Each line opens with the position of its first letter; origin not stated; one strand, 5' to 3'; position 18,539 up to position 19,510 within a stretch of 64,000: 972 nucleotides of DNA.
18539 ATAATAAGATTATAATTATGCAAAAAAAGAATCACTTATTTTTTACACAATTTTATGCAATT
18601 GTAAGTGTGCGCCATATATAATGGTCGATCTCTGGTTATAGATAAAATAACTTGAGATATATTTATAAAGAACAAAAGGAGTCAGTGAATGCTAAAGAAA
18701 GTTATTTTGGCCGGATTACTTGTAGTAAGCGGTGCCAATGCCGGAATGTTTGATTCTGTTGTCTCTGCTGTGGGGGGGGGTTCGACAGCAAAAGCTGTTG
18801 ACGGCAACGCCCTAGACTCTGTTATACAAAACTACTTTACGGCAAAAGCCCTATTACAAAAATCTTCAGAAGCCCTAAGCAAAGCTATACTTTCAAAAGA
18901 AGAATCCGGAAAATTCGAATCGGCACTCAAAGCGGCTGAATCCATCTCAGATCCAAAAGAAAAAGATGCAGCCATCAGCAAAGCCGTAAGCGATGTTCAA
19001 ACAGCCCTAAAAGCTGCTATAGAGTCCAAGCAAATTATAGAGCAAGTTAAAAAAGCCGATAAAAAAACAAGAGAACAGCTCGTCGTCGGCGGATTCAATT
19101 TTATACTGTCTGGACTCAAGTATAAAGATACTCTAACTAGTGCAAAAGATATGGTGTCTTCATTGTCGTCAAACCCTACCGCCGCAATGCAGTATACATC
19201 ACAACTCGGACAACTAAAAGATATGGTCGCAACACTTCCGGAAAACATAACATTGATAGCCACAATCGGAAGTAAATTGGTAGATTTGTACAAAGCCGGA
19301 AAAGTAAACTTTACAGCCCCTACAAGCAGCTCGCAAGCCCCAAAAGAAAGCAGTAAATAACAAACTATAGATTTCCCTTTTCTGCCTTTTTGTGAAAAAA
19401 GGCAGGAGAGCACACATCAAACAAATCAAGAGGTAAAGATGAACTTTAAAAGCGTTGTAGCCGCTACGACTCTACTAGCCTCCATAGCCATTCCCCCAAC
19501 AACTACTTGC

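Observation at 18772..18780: G9 homopolymer in the 5' coding region of a secreted protein: a classic phase-variation switch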

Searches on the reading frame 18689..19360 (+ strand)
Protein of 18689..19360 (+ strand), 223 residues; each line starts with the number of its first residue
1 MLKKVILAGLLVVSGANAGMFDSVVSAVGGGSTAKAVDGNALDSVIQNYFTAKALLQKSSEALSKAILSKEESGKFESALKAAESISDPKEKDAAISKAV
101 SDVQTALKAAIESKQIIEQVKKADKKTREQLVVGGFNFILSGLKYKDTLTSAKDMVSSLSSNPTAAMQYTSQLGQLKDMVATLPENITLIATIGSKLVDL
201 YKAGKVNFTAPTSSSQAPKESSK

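Call 5: search_protein_families(library=pfam, proteins=[window:18689-19360:+], max_evalue=0.01)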
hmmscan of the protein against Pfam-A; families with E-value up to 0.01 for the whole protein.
window:18689-19360:+ (223 aa): 0 families

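Call 6: search_protein_families(library=ncbifam, proteins=[window:18689-19360:+], max_evalue=0.01)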
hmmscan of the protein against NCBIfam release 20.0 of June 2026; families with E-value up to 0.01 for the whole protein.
window:18689-19360:+ (223 aa): 0 families

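Call 7: find_homologous_proteins(query=window:18689-19357:+)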
Query window:18689-19357:+ (223 aa): 11 proteins with E <= 0.001 among 2105 candidates.
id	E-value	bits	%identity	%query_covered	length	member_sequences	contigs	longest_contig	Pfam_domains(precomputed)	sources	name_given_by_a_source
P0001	1.4e-117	408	94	100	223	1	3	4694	-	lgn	-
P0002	5.4e-117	406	93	100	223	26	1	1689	-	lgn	-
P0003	3.1e-76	273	62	100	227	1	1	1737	-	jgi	jgi:succinate dehydrogenase/fumarate reductase flavoprotein subunit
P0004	7.4e-74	266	62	100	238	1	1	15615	-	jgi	jgi:hypothetical protein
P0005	1.4e-71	258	60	100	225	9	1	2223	-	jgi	-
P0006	2.8e-68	248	84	69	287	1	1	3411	PF00482.29,PF28597.1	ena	-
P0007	3.7e-61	224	85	65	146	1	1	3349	-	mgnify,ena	mgnify:CR=1 FL=1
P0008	6.8e-53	197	68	65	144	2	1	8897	-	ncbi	-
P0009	1.5e-44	170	93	44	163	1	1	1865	-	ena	-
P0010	1.9e-40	157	43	99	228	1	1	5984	-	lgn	-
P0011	2.3e-33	134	38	98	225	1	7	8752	-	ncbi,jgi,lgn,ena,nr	ncbi:MAG TPA: hypothetical protein PLV58_06930 [Campylobacterales bacterium]|nr:hypothetical protein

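Call 10: find_related_loci(query=A2, collection=genome_contigs, flank=6000)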
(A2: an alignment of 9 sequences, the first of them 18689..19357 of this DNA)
Query A2 (223 aa) in genome_contigs; peptide patterns used: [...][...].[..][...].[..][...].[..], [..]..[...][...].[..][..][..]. (x = any residue, [..] = any of these).
277 stretches matched a pattern; 10 encode a relative of the query (tblastn E <= 1e-3); 10 distinct loci.
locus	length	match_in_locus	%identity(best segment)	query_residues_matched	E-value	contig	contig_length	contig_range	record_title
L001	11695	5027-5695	95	1-223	4e-135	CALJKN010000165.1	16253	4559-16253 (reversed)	MAG TPA_asm: uncultured Helicobacteraceae bacterium isolate SRR6231178_bin.58_CONCOCT_v1.1_MAG genome assembly, contig:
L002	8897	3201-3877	67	1-223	6e-80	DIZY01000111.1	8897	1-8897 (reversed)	MAG TPA_asm: Helicobacteraceae bacterium UBA6016 UBA6016_contig_36003, whole genome shotgun sequence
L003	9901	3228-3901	62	1-223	2e-72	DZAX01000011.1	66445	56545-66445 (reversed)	MAG TPA_asm: Helicobacter cetorum isolate SulCav_PC08_66_41_1877 SulCav_PC08-66_129_length_66445_cov_1116.616915, whole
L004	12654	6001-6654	38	1-216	1e-35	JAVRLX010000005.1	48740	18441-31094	MAG: Campylobacterales bacterium isolate TVZ.SD19.47 Campylobacterota_1_MX5.22_93_48741_12.756305, whole genome shotgun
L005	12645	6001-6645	31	1-219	5e-25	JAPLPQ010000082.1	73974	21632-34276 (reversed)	MAG: Burkholderiales bacterium isolate LacPavin_0419_WC70S_MAG_67_14 LacPavin_0419_WC70S_scaffold_139988, whole genome s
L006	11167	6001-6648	35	1-219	9e-25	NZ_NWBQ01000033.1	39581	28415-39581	Macromonas bipunctata strain DSM 12705 DSM12705_1_(paired)_trimmed_(paired)_contig_33, whole genome shotgun sequence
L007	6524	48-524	33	54-215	5e-15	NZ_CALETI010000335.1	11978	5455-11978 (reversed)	MAG: uncultured Agitococcus sp. isolate SRR6231173_bin.40_CONCOCT_v1.1_MAG ERZ650243.1750, whole genome shotgun sequence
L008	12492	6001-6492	25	51-219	3e-9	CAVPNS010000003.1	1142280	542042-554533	MAG: uncultured Gammaproteobacteria bacterium isolate MFD00082.bin.2.55 genome assembly, contig: contig_13092, whole gen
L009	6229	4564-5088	30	42-222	1e-7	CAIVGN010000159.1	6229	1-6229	MAG: uncultured Archangium sp. isolate Ja1_bin-1494 genome assembly, contig: bin-1494:159/251, whole genome shotgun sequ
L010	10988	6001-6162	39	75-130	9e-6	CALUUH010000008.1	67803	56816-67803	MAG: Candidatus Gastranaerophilales bacterium isolate BRZ_E__bin153 genome assembly, contig: BRZ_E__NODE_707_length_6780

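Call 12: find_related_loci(query=A2, collection=metagenome_contigs, flank=3000)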
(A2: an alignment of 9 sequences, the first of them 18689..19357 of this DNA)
Query A2 (223 aa) in metagenome_contigs; peptide patterns used: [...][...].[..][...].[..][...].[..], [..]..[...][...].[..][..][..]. (x = any residue, [..] = any of these).
430 stretches matched a pattern; 12 encode a relative of the query (tblastn E <= 1e-3); 12 distinct loci.
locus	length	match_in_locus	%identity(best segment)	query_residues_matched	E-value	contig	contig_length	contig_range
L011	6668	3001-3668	94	1-223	2e-115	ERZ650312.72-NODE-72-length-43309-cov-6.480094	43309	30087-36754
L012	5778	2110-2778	67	1-223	6e-98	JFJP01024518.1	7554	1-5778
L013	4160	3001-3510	36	43-218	7e-24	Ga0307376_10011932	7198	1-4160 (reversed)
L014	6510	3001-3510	36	43-218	7e-24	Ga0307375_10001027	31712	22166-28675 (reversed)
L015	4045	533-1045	29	43-219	2e-19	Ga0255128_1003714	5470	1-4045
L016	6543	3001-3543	29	30-219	6e-17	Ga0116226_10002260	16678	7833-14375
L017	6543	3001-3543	29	30-219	2e-16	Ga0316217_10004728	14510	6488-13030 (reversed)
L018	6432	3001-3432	34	39-183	3e-11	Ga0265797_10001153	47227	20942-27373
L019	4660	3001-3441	29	19-163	8e-10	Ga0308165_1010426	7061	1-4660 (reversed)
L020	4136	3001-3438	29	30-168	7e-9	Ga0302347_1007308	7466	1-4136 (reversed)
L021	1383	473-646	40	52-109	5e-7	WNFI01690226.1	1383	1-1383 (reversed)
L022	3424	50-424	26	8-157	3e-5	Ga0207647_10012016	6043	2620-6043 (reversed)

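Call 14: find_encoding_contigs(protein=P0005, flank=3000, max_places=10)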
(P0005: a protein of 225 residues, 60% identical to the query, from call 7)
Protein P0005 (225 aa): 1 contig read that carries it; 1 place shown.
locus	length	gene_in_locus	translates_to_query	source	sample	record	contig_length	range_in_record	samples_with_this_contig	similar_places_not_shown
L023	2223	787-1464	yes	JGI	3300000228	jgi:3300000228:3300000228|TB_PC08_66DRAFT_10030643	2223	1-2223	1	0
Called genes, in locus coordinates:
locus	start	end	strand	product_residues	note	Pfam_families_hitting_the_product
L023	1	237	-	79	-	?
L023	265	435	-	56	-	-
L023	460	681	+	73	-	-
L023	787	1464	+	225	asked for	-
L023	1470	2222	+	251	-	?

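Call 15: find_encoding_contigs(protein=P0001, flank=3000, max_places=10)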
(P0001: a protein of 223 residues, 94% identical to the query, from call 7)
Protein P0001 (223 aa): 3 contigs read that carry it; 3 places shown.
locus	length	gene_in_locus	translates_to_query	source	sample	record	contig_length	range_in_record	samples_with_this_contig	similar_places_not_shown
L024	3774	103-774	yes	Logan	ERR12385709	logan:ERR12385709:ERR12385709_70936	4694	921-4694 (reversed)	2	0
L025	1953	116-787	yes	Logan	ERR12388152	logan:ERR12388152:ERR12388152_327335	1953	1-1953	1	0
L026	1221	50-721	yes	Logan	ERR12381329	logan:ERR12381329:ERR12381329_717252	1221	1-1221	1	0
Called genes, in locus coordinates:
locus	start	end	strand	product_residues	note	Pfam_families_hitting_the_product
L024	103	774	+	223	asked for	-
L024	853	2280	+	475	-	-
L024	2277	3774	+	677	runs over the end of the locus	-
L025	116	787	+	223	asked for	-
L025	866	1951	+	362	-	?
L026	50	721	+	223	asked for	-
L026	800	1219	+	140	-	?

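Call 16: find_encoding_contigs(protein=P0002, flank=3000, max_places=10)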
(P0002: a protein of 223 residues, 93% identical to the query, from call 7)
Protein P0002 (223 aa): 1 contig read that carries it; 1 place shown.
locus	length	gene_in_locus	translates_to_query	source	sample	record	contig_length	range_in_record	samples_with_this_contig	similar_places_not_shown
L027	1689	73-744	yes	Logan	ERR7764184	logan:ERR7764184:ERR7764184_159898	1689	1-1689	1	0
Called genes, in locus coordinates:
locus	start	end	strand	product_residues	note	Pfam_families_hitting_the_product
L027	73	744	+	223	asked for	-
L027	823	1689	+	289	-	?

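Call 17: find_encoding_contigs(protein=P0007, flank=3000, max_places=10)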
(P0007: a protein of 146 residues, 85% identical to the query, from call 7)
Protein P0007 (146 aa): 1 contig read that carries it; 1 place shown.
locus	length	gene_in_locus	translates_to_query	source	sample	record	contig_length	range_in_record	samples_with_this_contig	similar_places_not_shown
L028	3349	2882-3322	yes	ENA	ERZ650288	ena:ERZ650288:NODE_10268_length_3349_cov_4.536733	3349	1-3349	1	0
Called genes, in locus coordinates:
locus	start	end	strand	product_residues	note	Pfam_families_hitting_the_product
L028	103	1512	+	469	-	PF01073:3Beta_HSD, PF01370:Epimerase (weak), PF05368:NmrA, PF13460:NAD_binding_10, PF11066:DUF2867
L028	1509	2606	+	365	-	PF13477:Glyco_trans_4_2, PF13439:Glyco_transf_4 (weak), PF13579:Glyco_trans_4_4 (weak), PF20706:GT4-conflict (weak), PF00534:Glycos_transf_1, PF13692:Glyco_trans_1_4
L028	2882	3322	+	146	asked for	-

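Call 18: find_encoding_contigs(protein=P0009, flank=3000, max_places=10)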
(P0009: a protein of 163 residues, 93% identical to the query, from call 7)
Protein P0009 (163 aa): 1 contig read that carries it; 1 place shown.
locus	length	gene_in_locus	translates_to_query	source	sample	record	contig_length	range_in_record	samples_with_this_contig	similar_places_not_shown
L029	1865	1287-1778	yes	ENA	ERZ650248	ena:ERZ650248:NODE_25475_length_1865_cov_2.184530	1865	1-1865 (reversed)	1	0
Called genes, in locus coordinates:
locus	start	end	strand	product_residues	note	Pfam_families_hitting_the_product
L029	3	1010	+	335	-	?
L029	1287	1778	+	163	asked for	-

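Call 32: predict_structure(alignment_id=A2)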
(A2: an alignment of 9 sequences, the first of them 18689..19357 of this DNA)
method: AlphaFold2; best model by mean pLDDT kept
length: 223 residues; sequences in the alignment: 9
mean_pLDDT: 84.1   pTM: 0.80
mean pLDDT of the five models: 84.1, 83.9, 83.8, 83.5, 83.3
residues with pLDDT >= 90: 160; 70-90: 25; 50-70: 6; < 50: 32
segments of 3 or more residues with pLDDT < 50: 1-19, 22-33
pLDDT, mean of each block of 10 residues (from residue 1): 30 34 39 64 93 96 96 97 96 95 95 91 94 97 96 91 88 91 92 95 94 94 63
secondary structure, 60 per line:
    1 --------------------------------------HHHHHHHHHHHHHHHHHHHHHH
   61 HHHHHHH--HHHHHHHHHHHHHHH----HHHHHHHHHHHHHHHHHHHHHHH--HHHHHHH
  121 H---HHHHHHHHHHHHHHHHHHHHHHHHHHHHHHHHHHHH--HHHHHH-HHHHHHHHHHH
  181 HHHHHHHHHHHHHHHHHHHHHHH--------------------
elements in order: H39-67 H70-84 H89-111 H114-121 H125-160 H163-168 H170-203

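Call 36: fold_search(model_id=the predicted structure, library=pdb)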
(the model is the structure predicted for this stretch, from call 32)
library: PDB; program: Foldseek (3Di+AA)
matches with E <= 10: 265; with E <= 0.001: 0
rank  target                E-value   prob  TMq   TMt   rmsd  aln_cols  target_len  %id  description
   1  6z0c_A                1.0e-01  0.94  0.30  0.33  18.3       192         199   11  Structure of in silico modelled artificial Maquette-3 protein (released 2021-03-17)
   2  4tql_A                1.0e-01  0.44  0.19  0.18  25.3       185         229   17  Computationally designed three helix bundle (released 2014-10-15)
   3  6z0c_C                1.1e-01  0.92  0.30  0.33  18.2       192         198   12  Structure of in silico modelled artificial Maquette-3 protein (released 2021-03-17)
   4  6z0c_D                1.4e-01  0.91  0.30  0.34  18.3       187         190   12  Structure of in silico modelled artificial Maquette-3 protein (released 2021-03-17)
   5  8d9p                  1.6e-01  0.89  0.30  0.34  17.7       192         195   12  De Novo Photosynthetic Reaction Center Protein Equipped with Heme B and Mn(II) cations (released 2022-09-28)
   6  5m4y_A                1.8e-01  0.80  0.33  0.39  13.9       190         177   14  Crystal structure of the Sec3/Sso2 complex at 2.20 angstrom resolution (released 2017-02-08)
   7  6z0c_B                2.2e-01  0.84  0.30  0.33  18.2       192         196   12  Structure of in silico modelled artificial Maquette-3 protein (released 2021-03-17)
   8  5vjs                  2.3e-01  0.87  0.31  0.35  16.8       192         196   12  De Novo Photosynthetic Reaction Center Protein Equipped with Heme B, a synthetic Zn porphyrin, and Zn(II) cations (released 2018-04-25)
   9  5m4y_C                2.3e-01  0.54  0.27  0.32  15.0       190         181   11  Crystal structure of the Sec3/Sso2 complex at 2.20 angstrom resolution (released 2017-02-08)
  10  7q83_B                2.8e-01  0.20  0.15  0.21  17.0       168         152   16  Crystal structure of S. cerevisiae Sso2 in complex with the pleckstrin homology domain of Sec3 (released 2022-08-31)
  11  9k85_A                3.7e-01  0.14  0.15  0.16  19.3       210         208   18  Cryo-EM structure of designed zinc-induced filament Fiber-n6-Zn1-HEHE-46 (released 2025-10-29)
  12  8d9o                  4.1e-01  0.75  0.32  0.36  18.3       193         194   11  De Novo Photosynthetic Reaction Center Protein in Apo-State (released 2022-09-28)
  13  7q83_D                4.3e-01  0.33  0.23  0.28  16.9       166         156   14  Crystal structure of S. cerevisiae Sso2 in complex with the pleckstrin homology domain of Sec3 (released 2022-08-31)
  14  8bsa_A                6.4e-01  0.21  0.21  0.26  20.1       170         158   12  Vc1313-LBD bound to D-arginine (released 2023-06-07)
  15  8gji_A                7.1e-01  0.14  0.16  0.21  19.0       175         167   14  De novo design of high-affinity protein binders to bioactive helical peptides (released 2024-01-10)
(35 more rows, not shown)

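Call 38: search_protein_representatives(alignment_id=A2)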
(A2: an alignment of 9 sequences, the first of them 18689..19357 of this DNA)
Query: 9 sequences, 225 profile positions. Proteins with E-value up to 0.001 (for the whole library): 231; up to 1e-10: 142; up to 1e-30: 24. The best 150 are listed.
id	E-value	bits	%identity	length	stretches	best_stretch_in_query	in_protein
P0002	7.1e-111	385.4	-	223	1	1-224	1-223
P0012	1.5e-66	240.4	-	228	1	3-222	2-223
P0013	1.2e-56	208.1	-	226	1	1-222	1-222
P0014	2.1e-44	168.0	-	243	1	5-222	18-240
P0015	4.2e-44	167.0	-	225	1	1-218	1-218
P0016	6.7e-44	166.4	-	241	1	3-222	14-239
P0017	3.6e-43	164.0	-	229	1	18-221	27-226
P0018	5.0e-41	157.0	-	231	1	7-223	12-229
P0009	1.7e-40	155.2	-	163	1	1-100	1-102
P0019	4.6e-39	150.5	-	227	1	9-222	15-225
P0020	9.2e-39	149.6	-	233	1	10-221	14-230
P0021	6.0e-38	146.9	-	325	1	5-218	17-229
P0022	1.4e-37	145.7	-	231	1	6-222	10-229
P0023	3.3e-36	141.2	-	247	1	1-204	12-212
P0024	6.4e-36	140.3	-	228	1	3-224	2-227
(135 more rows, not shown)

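Call 39: list_cluster_members(proteins=[window:18689-19357:+, window:24017-26113:+, window:11864-13243:+, window:50156-52969:-, window:17315-18409:+])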
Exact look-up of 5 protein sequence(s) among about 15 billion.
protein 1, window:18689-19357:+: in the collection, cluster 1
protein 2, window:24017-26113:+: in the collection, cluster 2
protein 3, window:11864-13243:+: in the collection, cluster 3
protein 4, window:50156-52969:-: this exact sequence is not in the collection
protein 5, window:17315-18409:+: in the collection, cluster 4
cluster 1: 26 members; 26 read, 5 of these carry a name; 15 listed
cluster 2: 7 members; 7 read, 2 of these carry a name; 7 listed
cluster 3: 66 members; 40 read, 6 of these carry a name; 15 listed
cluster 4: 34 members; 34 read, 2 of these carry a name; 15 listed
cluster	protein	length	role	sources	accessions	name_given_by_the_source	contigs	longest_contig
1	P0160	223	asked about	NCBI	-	-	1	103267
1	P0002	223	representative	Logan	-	-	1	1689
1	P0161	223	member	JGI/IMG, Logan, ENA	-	hypothetical protein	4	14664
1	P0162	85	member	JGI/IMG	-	ACT domain-containing protein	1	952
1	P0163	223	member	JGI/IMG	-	hypothetical protein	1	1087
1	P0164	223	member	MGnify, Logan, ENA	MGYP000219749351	FL=1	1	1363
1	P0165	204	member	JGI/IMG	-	hypothetical protein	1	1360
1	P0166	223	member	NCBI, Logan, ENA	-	-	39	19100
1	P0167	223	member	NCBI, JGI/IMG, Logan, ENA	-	-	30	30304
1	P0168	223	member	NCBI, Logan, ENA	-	-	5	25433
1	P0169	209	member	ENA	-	-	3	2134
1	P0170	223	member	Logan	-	-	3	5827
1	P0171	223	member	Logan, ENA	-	-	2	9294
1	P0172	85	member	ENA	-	-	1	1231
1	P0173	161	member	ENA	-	-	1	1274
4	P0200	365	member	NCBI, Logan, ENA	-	-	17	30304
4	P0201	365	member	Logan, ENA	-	-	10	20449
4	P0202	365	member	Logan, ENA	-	-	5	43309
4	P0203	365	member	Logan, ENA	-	-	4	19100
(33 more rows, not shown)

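Call 41: find_encoding_contigs(protein=P0172, flank=3000, max_places=10)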
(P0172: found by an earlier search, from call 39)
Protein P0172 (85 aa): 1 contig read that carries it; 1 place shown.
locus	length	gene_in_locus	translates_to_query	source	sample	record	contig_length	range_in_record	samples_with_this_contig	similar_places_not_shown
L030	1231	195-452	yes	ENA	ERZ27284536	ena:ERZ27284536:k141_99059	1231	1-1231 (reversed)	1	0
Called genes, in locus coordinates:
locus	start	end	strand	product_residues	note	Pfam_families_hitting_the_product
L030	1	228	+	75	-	?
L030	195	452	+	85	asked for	-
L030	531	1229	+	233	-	?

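Call 42: find_encoding_contigs(protein=P0162, flank=3000, max_places=10)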
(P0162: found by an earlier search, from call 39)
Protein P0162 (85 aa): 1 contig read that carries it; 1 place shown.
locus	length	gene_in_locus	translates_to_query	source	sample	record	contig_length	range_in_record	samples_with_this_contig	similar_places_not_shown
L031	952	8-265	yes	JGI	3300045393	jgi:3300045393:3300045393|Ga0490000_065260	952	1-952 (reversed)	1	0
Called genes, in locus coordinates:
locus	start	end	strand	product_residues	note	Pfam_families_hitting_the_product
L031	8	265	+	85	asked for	-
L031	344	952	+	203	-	?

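Call 43: find_encoding_contigs(protein=P0200, flank=1500, max_places=10)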
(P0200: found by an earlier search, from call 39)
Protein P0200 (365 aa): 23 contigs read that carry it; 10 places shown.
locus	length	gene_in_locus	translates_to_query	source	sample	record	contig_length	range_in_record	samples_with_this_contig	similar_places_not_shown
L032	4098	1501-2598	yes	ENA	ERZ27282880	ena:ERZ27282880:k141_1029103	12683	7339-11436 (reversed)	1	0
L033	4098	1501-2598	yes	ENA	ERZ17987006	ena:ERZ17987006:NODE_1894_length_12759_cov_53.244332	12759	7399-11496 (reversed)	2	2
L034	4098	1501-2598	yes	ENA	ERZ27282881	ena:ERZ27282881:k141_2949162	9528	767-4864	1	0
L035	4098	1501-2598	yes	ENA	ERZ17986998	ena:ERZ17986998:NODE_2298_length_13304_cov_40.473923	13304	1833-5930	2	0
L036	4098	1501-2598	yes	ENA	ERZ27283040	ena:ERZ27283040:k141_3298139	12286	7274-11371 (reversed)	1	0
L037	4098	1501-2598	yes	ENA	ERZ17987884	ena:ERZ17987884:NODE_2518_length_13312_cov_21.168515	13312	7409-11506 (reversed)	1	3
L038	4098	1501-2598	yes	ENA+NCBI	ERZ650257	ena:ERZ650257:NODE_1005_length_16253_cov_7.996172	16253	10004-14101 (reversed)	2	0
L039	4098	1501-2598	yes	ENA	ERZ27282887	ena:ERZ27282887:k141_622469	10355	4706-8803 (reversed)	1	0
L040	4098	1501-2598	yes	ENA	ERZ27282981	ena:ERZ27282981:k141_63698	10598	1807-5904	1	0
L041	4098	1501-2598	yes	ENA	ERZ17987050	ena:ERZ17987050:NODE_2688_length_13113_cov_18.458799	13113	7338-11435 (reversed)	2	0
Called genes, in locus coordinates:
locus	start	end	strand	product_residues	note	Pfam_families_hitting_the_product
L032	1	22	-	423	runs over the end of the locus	?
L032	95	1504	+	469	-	PF01073:3Beta_HSD, PF01370:Epimerase (weak), PF05368:NmrA, PF13460:NAD_binding_10, PF11066:DUF2867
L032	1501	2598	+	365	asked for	PF13477:Glyco_trans_4_2, PF13439:Glyco_transf_4 (weak), PF13579:Glyco_trans_4_4 (weak), PF20706:GT4-conflict (weak), PF00534:Glycos_transf_1, PF13692:Glyco_trans_1_4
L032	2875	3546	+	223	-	-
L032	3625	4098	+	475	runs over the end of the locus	-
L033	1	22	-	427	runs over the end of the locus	PF02689:Herpes_Helicase (faint), PF05970:PIF1, PF13245:AAA_19, PF13604:AAA_30, PF13401:AAA_22 (weak), PF18335:SH3_13 (faint), PF21530:Pif1_2B_dom (faint)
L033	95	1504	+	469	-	PF01073:3Beta_HSD, PF01370:Epimerase (weak), PF05368:NmrA, PF13460:NAD_binding_10, PF11066:DUF2867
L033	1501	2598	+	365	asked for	PF13477:Glyco_trans_4_2, PF13439:Glyco_transf_4 (weak), PF13579:Glyco_trans_4_4 (weak), PF20706:GT4-conflict (weak), PF00534:Glycos_transf_1, PF13692:Glyco_trans_1_4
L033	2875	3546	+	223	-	-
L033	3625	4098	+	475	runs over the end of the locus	-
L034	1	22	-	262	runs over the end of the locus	?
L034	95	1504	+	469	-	PF01073:3Beta_HSD, PF01370:Epimerase (weak), PF05368:NmrA, PF13460:NAD_binding_10, PF11066:DUF2867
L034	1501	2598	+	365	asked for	PF13477:Glyco_trans_4_2, PF13439:Glyco_transf_4 (weak), PF13579:Glyco_trans_4_4 (weak), PF20706:GT4-conflict (weak), PF00534:Glycos_transf_1, PF13692:Glyco_trans_1_4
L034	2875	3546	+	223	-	-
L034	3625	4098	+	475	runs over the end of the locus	-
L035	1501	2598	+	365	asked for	PF13477:Glyco_trans_4_2, PF13439:Glyco_transf_4 (weak), PF13579:Glyco_trans_4_4 (weak), PF20706:GT4-conflict (weak), PF00534:Glycos_transf_1, PF13692:Glyco_trans_1_4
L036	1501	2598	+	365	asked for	PF13477:Glyco_trans_4_2, PF13439:Glyco_transf_4 (weak), PF13579:Glyco_trans_4_4 (weak), PF20706:GT4-conflict (weak), PF00534:Glycos_transf_1, PF13692:Glyco_trans_1_4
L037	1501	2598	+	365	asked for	PF13477:Glyco_trans_4_2, PF13439:Glyco_transf_4 (weak), PF13579:Glyco_trans_4_4 (weak), PF20706:GT4-conflict (weak), PF00534:Glycos_transf_1, PF13692:Glyco_trans_1_4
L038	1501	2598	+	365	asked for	PF13477:Glyco_trans_4_2, PF13439:Glyco_transf_4 (weak), PF13579:Glyco_trans_4_4 (weak), PF20706:GT4-conflict (weak), PF00534:Glycos_transf_1, PF13692:Glyco_trans_1_4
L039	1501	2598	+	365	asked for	PF13477:Glyco_trans_4_2, PF13439:Glyco_transf_4 (weak), PF13579:Glyco_trans_4_4 (weak), PF20706:GT4-conflict (weak), PF00534:Glycos_transf_1, PF13692:Glyco_trans_1_4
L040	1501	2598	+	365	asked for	PF13477:Glyco_trans_4_2, PF13439:Glyco_transf_4 (weak), PF13579:Glyco_trans_4_4 (weak), PF20706:GT4-conflict (weak), PF00534:Glycos_transf_1, PF13692:Glyco_trans_1_4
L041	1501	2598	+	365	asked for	PF13477:Glyco_trans_4_2, PF13439:Glyco_transf_4 (weak), PF13579:Glyco_trans_4_4 (weak), PF20706:GT4-conflict (weak), PF00534:Glycos_transf_1, PF13692:Glyco_trans_1_4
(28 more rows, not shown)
